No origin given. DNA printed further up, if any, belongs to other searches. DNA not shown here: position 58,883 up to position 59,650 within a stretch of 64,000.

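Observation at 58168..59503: AT-rich insertion upstream of cyoE encoding an exported Sel1-repeat protein with an unassigned C-terminal domain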

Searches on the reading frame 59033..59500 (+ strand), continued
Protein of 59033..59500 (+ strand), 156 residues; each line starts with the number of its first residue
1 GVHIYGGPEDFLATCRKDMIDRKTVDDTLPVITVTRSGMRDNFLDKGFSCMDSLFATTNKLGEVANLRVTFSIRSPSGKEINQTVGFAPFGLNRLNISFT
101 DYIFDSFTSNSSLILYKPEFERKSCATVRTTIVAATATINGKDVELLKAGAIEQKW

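Call 80: find_homologous_proteins(query=A3, max_evalue=0.001)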
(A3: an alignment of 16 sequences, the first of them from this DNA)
Query A3 (16 sequences) (152 aa, profile of the alignment): 20 proteins with E <= 0.001 among 1173 candidates.
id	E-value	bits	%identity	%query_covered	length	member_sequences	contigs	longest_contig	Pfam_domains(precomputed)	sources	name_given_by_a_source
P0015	5.9e-57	210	100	100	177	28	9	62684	-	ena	-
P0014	2.3e-56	208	98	100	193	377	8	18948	-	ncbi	ncbi:SEL1-like repeat protein, partial [Shigella sonnei]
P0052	2.5e-47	178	29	95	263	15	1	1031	PF08238.19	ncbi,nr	ncbi:sel1 repeat family protein, partial [Escherichia coli]|nr:sel1 repeat family protein [Escherich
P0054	1.7e-41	159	30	89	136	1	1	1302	-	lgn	-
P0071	3.7e-37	145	60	64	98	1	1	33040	-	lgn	-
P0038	4.8e-36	142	100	70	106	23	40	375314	-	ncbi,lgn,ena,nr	ncbi:hypothetical protein HmCmsJML254_01607 [Escherichia coli]|nr:hypothetical protein HmCmsJML254_0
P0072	5.7e-36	141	35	79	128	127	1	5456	-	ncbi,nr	ncbi:TPA: sel1 repeat family protein, partial [Salmonella enterica subsp. enterica serovar 4,[5],12:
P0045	1.3e-34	137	25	92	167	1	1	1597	-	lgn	-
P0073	6.5e-34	135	99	66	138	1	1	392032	-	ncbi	ncbi:hypothetical protein AB1A32_02400, partial [Escherichia coli]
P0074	3.1e-30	123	97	63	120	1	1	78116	-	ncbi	ncbi:hypothetical protein VSP96_15755, partial [Escherichia coli]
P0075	1.2e-29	121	38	65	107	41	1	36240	-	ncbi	ncbi:TPA: tetratricopeptide repeat protein, partial [Salmonella enterica]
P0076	4.8e-26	109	32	43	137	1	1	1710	-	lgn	-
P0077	6.3e-24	102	93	58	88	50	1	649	-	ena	-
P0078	3.1e-21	94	77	70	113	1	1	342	-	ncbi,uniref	ncbi:hypothetical protein, partial [Escherichia coli]|uniref:hypothetical protein n=1 Tax=Escherichi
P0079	1.9e-19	88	38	50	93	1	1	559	-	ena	-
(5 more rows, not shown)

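Call 81: find_encoding_contigs(protein=P0072, flank=8000, max_places=3)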
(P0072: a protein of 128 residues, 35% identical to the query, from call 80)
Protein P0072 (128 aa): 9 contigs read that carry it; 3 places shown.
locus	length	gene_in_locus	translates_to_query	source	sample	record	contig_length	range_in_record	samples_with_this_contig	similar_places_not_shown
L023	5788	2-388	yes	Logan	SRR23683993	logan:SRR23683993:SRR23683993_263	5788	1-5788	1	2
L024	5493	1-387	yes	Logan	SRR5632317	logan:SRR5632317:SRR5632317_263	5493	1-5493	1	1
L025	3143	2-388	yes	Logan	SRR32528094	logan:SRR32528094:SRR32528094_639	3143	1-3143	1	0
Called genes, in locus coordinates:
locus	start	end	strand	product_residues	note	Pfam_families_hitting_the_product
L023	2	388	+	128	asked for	?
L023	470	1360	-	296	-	PF01040:UbiA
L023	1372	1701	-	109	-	PF03626:COX4_pro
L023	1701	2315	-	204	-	PF00510:COX3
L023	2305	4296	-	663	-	PF00115:COX1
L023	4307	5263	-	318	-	PF00116:COX2 (faint), PF06481:COX_ARM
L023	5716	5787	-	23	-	?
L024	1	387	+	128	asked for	?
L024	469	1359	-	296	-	PF01040:UbiA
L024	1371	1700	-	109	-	PF03626:COX4_pro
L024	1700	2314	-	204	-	PF00510:COX3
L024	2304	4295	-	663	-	PF00115:COX1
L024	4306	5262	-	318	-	PF00116:COX2 (faint), PF06481:COX_ARM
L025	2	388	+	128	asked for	?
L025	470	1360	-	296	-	PF01040:UbiA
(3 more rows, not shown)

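Call 82: find_encoding_contigs(protein=P0075, flank=8000, max_places=3)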
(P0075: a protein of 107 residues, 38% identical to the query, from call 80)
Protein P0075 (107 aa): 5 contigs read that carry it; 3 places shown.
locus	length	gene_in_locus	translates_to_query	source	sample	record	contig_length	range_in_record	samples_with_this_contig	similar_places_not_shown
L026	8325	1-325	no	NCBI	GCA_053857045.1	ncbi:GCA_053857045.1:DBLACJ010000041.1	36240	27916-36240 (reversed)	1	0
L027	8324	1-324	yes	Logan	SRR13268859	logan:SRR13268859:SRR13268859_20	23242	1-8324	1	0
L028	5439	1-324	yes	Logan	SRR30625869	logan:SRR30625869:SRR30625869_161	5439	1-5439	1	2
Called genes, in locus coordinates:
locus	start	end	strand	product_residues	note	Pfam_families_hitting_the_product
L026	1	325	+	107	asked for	?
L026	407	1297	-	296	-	PF01040:UbiA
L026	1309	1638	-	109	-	PF03626:COX4_pro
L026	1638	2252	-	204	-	PF00510:COX3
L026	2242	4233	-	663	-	PF00115:COX1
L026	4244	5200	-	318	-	PF00116:COX2 (faint), PF06481:COX_ARM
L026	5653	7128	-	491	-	PF13000:Acatn, PF07690:MFS_1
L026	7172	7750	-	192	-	PF03923:Lipoprotein_16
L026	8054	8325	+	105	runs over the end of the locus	PF01722:BolA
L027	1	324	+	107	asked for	?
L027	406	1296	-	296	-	PF01040:UbiA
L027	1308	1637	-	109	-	PF03626:COX4_pro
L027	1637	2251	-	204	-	PF00510:COX3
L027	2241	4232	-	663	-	PF00115:COX1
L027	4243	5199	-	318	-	PF00116:COX2 (faint), PF06481:COX_ARM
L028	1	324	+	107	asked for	?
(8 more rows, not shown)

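Call 95: search_dna_similar(query=window:59045-59500:+, collection=plasmids, mode=protein, max_rows=10, max_evalue=0.001)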
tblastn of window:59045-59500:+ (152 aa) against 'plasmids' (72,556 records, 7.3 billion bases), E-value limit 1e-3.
Records with a match: 3; places in all: 3; records where one place covers at least 80% of the query: 3.
Best place of each record, by identity: 95-99% 3.
By first word of the organism name: Escherichia 3.
By predicted mobility (MOB-suite, as given by PLSDB): non-mobilizable 3.
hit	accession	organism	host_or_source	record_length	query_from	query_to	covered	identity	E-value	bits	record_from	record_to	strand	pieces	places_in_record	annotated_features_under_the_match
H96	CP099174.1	Escherichia coli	culture,Pooled soil sample collected ...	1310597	1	152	100%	98.0%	2e-85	279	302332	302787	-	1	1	sel1 repeat family protein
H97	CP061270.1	Escherichia coli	Sheep,cell culture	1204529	1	152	100%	98.0%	2e-85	279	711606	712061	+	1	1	sel1 repeat family protein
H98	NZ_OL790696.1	Escherichia coli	-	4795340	1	152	100%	97.4%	7e-85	277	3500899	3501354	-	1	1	none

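Call 96: search_dna_similar(query=window:59045-59500:+, collection=phages, mode=protein, max_rows=10, max_evalue=0.001)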
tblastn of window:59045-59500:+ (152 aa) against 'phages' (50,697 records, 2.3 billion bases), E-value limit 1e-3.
Records with a match: 1; places in all: 1; records where one place covers at least 80% of the query: 1.
Best place of each record, by identity: <60% 1.
By first word of the organism name: Salmonella 1.
By host as written in the record: Salmonella enterica subsp. enterica serovar Kentucky 1.
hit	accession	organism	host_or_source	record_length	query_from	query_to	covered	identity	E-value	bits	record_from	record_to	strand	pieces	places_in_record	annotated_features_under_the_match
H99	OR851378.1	Salmonella phage S.Kent 1-2-1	Salmonella enterica subsp. enterica ...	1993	7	148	93%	32.2%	1e-9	61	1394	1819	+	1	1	record has no annotation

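Call 97: get_annotated_region(hit=H99, flank=2000)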
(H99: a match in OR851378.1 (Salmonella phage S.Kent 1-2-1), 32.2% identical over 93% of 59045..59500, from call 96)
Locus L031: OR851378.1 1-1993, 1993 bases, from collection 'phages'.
description: UNVERIFIED_ORG: Salmonella phage S.Kent 1-2-1 clone NODE_506_length_1993_cov_2.480167 genomic sequence.
organism: Salmonella phage S.Kent 1-2-1 (NCBI taxid 3113840)
taxonomy: Viruses
host: Salmonella enterica subsp. enterica serovar Kentucky; source: wastewater; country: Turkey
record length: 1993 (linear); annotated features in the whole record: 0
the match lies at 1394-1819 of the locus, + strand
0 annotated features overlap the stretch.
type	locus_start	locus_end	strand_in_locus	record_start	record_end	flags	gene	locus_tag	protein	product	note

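Call 108: search_dna_similar(query=P0052, collection=plasmids, mode=protein, max_rows=8, max_evalue=1e-10)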
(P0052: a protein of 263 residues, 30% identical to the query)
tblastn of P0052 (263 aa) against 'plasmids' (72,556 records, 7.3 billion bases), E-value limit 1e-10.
Records with a match: 3; places in all: 3; records where one place covers at least 80% of the query: 3.
Best place of each record, by identity: <60% 3.
By first word of the organism name: Escherichia 3.
By predicted mobility (MOB-suite, as given by PLSDB): non-mobilizable 3.
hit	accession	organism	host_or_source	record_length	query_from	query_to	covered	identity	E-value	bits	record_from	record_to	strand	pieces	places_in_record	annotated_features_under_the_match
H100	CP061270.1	Escherichia coli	Sheep,cell culture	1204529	4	259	97%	33.5%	5e-31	128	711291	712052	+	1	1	sel1 repeat family protein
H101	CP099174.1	Escherichia coli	culture,Pooled soil sample collected ...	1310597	4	259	97%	33.5%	6e-31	128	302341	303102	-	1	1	sel1 repeat family protein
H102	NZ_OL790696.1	Escherichia coli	-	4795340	4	259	97%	33.5%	1e-30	127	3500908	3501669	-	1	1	none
